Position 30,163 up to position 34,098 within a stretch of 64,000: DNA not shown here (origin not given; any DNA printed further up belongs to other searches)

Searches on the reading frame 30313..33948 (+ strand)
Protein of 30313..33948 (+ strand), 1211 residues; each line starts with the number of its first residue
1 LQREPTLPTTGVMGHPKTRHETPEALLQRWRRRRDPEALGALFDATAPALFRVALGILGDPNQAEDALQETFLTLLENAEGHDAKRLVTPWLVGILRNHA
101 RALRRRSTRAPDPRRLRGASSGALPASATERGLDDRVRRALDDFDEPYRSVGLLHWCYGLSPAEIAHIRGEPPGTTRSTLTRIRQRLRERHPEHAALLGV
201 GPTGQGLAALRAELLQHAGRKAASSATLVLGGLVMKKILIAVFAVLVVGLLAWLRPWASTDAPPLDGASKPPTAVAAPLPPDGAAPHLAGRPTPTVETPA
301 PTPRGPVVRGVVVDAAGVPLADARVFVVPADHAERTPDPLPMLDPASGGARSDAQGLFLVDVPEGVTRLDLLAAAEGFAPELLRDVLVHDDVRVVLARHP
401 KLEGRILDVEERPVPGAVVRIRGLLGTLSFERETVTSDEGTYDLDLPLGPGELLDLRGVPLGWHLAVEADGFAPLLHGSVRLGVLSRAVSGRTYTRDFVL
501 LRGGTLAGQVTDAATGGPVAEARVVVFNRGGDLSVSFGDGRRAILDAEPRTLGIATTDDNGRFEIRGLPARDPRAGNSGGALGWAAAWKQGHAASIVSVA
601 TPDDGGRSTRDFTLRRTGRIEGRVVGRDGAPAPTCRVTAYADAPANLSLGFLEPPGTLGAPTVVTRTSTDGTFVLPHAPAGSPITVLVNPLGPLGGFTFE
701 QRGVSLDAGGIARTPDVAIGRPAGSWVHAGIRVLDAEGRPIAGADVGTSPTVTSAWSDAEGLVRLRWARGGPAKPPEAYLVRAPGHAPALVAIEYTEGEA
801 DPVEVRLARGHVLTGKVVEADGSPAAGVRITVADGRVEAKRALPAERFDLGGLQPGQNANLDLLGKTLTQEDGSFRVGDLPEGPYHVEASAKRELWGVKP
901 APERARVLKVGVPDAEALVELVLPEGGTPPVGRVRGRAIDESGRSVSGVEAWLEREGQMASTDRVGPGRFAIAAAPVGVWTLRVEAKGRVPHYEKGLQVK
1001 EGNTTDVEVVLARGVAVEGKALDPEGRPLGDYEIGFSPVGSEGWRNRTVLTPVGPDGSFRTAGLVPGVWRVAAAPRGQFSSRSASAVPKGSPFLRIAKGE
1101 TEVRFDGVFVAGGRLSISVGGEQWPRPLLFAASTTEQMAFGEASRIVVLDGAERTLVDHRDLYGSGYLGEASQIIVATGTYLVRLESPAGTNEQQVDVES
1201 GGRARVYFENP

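Call 51: search_protein_families(library=pfam, proteins=[window:30313-33948:+], max_evalue=0.01)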
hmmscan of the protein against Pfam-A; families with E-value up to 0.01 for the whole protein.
window:30313-33948:+ (1211 aa): 8 families
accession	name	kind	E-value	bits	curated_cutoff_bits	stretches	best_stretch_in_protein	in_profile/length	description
PF13620.12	CarboxypepD_reg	-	6.1e-48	161.5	32.3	6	934-1011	2-81/82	Carboxypeptidase regulatory-like domain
PF13715.12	CarbopepD_reg_2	-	3.7e-16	59.4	32.2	0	934-1012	1-77/88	CarboxypepD_reg-like domain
PF04542.20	Sigma70_r2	-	2.1e-10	40.7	24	1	42-109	1-70/71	Sigma-70 region 2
PF00775.27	Dioxygenase_C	-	5.7e-09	36.1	27.3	0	812-889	31-100/182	Dioxygenase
PF25020.1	TTR_TEN1-4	-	8.9e-06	26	27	0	811-834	7-30/86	Teneurin TTR-like domain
PF09430.16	EMC7_beta-sandw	-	6.2e-05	23.6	26.6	0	866-891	22-47/122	ER membrane protein complex subunit 7, beta-sandwich domain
PF08281.18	Sigma70_r4_2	-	0.0065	16.5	25.7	0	136-187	3-54/54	Sigma-70, region 4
PF07210.18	DUF1416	-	0.0089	16.4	23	0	400-442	20-59/97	Protein of unknown function (DUF1416)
